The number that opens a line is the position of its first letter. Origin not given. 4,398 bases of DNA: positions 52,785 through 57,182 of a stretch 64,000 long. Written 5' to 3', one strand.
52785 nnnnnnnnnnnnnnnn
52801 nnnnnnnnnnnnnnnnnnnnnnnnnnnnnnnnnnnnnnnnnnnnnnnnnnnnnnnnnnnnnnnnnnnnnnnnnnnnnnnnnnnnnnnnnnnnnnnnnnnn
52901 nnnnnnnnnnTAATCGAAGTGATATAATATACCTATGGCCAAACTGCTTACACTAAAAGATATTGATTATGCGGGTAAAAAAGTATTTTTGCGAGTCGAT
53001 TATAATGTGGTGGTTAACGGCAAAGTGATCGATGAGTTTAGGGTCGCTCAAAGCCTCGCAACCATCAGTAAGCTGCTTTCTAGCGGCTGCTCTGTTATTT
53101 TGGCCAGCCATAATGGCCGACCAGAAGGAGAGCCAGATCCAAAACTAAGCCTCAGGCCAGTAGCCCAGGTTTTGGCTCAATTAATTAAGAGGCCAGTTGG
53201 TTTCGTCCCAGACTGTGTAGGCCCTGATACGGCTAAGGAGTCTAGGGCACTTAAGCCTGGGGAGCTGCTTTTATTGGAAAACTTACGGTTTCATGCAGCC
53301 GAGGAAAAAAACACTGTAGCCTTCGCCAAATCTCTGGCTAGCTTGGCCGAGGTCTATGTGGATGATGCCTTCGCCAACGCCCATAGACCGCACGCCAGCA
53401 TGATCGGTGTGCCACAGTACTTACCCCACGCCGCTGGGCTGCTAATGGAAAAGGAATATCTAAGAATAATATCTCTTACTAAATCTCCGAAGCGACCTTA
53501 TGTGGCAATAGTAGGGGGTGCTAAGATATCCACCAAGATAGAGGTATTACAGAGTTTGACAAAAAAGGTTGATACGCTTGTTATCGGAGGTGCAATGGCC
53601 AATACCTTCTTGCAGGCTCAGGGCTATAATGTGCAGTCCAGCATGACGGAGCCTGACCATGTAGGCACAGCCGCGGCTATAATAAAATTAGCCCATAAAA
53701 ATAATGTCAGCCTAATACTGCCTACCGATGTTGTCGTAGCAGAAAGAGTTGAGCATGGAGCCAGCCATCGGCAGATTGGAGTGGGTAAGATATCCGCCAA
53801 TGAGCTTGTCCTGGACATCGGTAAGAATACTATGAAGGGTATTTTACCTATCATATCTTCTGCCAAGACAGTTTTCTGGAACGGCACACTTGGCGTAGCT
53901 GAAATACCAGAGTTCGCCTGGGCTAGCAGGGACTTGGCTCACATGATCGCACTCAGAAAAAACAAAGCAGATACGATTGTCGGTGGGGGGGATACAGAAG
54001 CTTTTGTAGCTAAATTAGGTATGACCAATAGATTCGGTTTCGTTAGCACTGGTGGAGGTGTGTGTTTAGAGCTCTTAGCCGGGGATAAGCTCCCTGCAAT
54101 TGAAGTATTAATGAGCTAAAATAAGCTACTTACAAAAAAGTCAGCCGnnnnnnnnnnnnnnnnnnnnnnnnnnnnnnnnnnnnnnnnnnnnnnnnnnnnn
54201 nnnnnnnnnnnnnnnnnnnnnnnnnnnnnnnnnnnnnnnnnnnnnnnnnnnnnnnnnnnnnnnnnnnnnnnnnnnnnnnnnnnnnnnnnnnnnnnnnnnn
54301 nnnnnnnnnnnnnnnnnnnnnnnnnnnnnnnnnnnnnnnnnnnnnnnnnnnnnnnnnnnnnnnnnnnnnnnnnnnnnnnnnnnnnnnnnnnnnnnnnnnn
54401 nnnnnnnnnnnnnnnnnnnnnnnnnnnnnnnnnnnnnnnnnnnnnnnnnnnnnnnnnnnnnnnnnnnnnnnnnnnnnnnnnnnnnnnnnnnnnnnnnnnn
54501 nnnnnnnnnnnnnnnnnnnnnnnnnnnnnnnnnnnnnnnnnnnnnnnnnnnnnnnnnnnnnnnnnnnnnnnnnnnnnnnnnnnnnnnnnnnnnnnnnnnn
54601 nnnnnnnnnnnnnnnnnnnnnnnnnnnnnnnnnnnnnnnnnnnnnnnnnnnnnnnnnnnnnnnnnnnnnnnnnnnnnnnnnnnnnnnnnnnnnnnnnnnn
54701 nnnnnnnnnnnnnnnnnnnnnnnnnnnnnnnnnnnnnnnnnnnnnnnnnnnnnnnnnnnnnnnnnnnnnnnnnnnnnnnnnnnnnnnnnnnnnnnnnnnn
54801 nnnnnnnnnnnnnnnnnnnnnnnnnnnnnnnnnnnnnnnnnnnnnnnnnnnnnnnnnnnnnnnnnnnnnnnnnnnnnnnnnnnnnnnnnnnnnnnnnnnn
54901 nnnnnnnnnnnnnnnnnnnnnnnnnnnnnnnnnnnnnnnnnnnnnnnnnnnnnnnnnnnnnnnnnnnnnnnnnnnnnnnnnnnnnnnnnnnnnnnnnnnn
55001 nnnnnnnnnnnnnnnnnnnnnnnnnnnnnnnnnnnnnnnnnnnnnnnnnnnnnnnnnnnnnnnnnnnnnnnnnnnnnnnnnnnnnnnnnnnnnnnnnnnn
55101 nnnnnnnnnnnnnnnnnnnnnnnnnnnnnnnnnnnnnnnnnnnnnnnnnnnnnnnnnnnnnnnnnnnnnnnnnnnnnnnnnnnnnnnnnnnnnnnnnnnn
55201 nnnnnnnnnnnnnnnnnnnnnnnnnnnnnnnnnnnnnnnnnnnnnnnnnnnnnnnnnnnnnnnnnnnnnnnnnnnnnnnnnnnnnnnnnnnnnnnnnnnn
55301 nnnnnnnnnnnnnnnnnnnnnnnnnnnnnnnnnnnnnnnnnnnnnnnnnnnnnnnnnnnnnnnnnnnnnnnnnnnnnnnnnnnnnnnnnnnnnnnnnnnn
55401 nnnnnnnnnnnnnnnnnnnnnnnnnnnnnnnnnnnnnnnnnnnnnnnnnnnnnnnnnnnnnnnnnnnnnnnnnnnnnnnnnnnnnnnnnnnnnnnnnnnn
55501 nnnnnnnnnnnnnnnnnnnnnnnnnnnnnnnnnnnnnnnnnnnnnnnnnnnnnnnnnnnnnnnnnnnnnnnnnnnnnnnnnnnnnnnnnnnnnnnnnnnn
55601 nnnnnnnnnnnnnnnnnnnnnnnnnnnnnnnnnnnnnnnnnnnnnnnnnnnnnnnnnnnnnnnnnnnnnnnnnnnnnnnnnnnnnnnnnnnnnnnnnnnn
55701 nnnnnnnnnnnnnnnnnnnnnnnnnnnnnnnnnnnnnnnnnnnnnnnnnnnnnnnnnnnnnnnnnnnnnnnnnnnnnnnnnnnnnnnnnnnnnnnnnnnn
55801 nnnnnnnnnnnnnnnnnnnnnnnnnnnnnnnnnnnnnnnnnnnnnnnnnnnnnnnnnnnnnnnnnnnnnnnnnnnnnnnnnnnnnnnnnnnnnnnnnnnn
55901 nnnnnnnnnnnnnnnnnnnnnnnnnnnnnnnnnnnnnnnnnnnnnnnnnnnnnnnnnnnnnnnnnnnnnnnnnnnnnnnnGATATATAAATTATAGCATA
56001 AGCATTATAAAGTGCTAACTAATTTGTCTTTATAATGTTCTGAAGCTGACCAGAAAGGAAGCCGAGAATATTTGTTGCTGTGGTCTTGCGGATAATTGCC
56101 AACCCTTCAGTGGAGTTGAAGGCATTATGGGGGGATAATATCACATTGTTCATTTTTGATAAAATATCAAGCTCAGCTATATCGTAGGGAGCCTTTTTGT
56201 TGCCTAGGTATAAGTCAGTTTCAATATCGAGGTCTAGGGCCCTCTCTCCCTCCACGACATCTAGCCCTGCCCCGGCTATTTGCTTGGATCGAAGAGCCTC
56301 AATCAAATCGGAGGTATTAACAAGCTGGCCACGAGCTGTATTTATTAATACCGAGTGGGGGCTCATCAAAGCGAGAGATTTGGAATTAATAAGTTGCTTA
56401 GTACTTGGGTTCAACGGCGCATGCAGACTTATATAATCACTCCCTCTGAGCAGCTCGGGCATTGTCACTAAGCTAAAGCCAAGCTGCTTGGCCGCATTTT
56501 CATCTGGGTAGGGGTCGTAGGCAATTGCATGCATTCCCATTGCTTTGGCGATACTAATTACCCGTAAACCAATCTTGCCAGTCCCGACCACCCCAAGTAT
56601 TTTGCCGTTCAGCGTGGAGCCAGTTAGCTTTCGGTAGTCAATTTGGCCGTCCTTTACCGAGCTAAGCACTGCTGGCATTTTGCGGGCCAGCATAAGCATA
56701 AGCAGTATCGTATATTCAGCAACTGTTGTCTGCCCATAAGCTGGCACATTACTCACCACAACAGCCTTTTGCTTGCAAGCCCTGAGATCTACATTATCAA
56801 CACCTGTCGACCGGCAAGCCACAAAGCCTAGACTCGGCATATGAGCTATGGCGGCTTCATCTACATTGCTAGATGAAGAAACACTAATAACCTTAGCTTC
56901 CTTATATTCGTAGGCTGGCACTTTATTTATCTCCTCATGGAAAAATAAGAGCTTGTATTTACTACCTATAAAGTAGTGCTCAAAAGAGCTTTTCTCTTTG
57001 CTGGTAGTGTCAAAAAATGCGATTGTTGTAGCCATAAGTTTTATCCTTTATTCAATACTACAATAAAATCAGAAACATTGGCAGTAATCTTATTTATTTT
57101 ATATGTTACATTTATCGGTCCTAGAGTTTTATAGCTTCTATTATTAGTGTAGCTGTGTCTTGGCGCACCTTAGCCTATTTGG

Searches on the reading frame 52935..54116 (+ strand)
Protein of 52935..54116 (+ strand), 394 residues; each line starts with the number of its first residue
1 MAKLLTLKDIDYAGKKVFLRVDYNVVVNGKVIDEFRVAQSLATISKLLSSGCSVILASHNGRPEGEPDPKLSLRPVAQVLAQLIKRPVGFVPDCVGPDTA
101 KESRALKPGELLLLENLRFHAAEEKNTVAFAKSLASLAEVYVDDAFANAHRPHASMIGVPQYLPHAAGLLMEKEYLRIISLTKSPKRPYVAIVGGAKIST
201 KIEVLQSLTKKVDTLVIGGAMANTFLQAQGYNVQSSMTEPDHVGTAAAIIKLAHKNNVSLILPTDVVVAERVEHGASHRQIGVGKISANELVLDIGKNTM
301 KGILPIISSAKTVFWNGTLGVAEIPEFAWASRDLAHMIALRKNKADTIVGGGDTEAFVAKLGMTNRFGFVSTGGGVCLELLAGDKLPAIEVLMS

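Call 44: search_protein_families(library=pfam, proteins=[window:52935-54116:+], max_evalue=0.001)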
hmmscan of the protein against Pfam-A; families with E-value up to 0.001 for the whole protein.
window:52935-54116:+ (394 aa): 1 family
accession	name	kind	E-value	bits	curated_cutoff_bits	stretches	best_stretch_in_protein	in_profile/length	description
PF00162.24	PGK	-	4.2e-134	447.7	27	1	7-383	1-378/379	Phosphoglycerate kinase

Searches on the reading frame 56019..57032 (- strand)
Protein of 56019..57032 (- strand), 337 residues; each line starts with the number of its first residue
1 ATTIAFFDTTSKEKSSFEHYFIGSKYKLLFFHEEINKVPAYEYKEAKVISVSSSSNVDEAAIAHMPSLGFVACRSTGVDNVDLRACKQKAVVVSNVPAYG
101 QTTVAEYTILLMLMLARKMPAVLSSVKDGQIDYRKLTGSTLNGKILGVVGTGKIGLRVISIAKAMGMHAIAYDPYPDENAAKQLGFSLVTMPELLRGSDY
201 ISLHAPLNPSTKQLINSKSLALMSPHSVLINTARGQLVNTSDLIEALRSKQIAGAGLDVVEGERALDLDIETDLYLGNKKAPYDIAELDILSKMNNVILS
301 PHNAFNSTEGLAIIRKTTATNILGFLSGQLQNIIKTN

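Call 44: search_protein_families(library=pfam, proteins=[window:56019-57032:-], max_evalue=0.001)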
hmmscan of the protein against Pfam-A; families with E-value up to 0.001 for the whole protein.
window:56019-57032:- (337 aa): 2 families
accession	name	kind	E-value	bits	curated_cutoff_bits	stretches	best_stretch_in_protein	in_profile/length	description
PF02826.25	2-Hacid_dh_C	-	1.2e-53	181.6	25.1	1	110-304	2-178/178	D-isomer specific 2-hydroxyacid dehydrogenase, NAD binding domain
PF00389.36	2-Hacid_dh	-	1.3e-24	86.8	24.6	1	6-332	3-131/134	D-isomer specific 2-hydroxyacid dehydrogenase, catalytic domain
